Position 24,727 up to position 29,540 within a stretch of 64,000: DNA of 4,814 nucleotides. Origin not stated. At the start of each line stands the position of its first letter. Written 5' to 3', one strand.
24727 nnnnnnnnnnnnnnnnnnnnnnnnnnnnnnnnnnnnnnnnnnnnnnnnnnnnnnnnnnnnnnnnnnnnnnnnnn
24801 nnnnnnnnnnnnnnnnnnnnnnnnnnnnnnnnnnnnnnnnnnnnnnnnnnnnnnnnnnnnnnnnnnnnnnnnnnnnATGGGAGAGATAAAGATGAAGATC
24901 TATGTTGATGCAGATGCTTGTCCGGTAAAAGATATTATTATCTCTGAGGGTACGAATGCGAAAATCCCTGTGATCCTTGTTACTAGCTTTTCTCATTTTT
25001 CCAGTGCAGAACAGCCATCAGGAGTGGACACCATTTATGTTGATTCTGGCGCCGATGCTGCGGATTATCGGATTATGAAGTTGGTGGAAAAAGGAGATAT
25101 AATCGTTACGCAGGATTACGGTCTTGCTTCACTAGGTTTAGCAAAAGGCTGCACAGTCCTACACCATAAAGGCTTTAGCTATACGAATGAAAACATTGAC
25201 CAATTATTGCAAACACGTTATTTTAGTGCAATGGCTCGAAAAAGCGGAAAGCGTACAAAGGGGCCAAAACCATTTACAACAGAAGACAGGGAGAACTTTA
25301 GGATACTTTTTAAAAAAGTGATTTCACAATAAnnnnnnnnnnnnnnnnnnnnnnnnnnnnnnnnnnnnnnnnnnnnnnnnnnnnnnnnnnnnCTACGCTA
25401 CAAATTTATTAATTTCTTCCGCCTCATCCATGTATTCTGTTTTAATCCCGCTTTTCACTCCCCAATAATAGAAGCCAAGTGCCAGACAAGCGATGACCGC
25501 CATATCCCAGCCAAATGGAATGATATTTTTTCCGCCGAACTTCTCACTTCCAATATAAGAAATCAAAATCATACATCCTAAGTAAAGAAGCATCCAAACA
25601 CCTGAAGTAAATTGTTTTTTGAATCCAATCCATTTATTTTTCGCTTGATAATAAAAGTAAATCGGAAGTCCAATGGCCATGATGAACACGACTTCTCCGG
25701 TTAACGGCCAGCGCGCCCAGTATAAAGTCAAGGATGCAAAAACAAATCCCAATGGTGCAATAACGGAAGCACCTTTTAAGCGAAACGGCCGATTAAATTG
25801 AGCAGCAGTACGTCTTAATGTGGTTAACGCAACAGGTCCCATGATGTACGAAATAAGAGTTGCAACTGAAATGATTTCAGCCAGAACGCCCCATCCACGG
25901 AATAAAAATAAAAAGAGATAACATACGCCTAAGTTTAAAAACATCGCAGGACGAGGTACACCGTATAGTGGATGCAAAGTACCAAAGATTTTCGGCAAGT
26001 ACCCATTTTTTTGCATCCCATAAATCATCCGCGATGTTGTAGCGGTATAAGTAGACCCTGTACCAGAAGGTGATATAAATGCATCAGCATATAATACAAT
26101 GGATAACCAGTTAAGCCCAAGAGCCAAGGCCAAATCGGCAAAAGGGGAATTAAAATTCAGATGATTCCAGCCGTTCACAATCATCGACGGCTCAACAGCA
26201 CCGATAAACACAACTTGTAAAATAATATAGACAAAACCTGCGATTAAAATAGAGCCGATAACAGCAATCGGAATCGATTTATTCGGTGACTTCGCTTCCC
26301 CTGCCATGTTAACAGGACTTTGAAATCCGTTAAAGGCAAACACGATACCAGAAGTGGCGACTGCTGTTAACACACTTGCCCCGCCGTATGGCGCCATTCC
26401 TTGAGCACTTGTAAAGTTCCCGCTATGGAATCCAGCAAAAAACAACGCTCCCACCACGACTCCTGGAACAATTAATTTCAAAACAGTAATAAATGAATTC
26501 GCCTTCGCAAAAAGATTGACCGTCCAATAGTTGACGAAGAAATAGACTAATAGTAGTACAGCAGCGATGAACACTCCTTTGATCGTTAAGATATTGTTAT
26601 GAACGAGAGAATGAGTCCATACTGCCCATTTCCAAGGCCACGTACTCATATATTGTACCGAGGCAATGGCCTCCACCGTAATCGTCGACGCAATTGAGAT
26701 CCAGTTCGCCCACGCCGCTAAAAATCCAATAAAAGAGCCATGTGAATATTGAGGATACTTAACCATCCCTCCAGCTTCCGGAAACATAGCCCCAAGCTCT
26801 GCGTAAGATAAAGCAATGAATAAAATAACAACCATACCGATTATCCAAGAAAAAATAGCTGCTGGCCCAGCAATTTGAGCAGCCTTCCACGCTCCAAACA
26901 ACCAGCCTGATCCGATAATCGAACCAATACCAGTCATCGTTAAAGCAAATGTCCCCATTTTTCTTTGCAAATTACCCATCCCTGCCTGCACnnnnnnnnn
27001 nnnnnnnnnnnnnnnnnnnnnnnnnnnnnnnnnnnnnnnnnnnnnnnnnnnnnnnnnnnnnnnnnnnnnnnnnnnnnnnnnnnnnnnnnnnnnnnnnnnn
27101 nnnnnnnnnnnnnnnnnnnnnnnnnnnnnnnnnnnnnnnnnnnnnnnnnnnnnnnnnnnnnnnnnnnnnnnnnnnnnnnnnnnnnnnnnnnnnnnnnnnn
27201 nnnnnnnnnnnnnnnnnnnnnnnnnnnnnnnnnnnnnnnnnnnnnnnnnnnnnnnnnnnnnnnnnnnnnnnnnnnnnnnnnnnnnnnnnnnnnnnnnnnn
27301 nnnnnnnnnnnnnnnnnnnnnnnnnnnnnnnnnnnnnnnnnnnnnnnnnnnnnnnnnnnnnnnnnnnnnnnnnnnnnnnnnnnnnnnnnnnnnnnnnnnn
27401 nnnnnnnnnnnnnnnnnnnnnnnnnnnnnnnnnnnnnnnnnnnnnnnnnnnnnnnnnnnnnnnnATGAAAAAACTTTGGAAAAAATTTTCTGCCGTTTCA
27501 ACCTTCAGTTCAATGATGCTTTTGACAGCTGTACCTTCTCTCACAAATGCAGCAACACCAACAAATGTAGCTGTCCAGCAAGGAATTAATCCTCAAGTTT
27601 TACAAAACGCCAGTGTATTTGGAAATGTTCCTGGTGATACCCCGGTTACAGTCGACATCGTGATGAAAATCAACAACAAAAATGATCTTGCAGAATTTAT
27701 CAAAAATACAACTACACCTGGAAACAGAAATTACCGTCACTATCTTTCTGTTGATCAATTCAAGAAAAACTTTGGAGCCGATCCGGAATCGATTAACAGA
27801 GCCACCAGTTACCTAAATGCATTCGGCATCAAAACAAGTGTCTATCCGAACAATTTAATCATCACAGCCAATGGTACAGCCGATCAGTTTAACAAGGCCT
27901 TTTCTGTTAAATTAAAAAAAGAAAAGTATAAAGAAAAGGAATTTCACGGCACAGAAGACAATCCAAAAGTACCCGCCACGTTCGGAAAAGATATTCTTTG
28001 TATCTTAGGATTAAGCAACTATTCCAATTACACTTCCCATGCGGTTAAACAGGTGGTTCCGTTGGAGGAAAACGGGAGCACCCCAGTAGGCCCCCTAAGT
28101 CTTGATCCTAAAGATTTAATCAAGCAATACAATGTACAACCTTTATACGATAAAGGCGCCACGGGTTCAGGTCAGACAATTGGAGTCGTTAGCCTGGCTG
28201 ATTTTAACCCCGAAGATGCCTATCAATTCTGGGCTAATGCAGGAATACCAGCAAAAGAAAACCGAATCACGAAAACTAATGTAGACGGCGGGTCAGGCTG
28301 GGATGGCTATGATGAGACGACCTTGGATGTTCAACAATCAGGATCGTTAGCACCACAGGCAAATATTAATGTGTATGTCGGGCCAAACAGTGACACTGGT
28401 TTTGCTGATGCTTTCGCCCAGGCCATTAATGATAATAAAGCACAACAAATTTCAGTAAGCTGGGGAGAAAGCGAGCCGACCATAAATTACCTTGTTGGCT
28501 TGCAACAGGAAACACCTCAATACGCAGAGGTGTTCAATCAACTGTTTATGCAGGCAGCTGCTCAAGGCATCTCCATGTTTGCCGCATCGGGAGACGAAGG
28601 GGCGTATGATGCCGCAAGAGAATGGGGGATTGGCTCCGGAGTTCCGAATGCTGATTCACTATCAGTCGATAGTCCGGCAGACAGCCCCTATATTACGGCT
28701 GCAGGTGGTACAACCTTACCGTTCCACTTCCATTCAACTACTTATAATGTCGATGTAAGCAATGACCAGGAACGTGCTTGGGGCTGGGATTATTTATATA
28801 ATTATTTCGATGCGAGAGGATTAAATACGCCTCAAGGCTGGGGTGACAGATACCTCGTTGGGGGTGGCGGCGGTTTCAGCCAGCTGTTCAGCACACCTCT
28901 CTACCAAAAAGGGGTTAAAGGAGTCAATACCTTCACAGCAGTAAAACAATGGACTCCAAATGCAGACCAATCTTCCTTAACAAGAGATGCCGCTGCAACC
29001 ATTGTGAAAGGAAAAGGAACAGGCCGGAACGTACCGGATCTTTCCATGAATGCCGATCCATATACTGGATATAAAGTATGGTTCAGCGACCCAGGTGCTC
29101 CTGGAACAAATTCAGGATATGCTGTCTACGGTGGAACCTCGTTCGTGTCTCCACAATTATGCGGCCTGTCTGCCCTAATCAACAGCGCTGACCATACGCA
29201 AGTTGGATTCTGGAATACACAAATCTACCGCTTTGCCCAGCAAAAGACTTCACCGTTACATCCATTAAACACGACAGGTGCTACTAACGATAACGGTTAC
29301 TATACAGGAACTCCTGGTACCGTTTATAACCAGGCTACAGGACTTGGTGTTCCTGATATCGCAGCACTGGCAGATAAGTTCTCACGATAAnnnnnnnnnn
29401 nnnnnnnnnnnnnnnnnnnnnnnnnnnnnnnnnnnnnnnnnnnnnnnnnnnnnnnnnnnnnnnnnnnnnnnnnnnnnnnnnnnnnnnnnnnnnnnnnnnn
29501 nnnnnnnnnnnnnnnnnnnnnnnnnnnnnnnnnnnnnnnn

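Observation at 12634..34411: DoxX membrane-protein gene present in three paralogous copies, two carrying a translationally coupled 36-38-aa acidic ORF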

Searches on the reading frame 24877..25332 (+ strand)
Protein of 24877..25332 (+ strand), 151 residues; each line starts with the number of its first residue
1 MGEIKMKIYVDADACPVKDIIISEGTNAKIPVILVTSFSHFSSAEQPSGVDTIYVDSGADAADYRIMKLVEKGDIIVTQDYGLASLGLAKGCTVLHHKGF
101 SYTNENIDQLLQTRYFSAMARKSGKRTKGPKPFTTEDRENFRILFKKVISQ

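Call 81: search_protein_families(library=pfam, proteins=[window:24877-25332:+], max_evalue=0.00001)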
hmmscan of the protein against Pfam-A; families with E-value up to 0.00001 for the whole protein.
window:24877-25332:+ (151 aa): 1 family
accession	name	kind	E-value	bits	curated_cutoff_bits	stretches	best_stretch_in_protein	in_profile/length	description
PF02639.20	DUF188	-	6e-41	139.6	24.3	1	21-150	2-129/130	Uncharacterized BCR, YaiI/YqxD family COG1671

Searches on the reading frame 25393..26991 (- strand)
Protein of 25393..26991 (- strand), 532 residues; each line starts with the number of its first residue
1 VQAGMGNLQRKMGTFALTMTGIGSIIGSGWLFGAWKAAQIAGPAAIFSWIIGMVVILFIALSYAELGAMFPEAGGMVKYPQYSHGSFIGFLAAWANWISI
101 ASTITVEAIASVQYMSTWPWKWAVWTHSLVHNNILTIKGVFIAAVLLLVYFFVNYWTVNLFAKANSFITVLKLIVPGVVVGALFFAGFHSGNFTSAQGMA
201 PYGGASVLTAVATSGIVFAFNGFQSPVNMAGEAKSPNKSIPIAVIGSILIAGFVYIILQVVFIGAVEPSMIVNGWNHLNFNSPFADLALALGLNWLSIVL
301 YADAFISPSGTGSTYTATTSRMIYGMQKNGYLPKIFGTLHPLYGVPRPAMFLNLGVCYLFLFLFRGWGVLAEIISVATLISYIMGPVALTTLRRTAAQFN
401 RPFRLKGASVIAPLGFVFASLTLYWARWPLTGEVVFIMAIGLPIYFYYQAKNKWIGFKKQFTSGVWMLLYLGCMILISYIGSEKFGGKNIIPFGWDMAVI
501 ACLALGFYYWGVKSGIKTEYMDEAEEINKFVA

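Call 81: search_protein_families(library=pfam, proteins=[window:25393-26991:-], max_evalue=0.00001)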
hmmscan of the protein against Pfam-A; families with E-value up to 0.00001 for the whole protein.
window:25393-26991:- (532 aa): 2 families
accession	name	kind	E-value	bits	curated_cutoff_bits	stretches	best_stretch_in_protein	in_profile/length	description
PF13520.12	AA_permease_2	-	5.2e-45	154.6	27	1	13-430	2-408/427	Amino acid permease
PF00324.27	AA_permease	-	2.8e-33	115.7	24.6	1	17-484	2-458/470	Amino acid permease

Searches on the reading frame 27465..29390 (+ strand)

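Call 81: search_protein_families(library=pfam, proteins=[window:27465-29390:+], max_evalue=0.00001)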
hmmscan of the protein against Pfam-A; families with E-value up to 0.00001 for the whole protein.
window:27465-29390:+ (641 aa): 1 family
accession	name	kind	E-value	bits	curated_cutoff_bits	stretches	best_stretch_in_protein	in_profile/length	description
PF09286.16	Pro-kuma_activ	-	3.8e-26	92.5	23.5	1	52-185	6-142/143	Pro-kumamolisin, activation domain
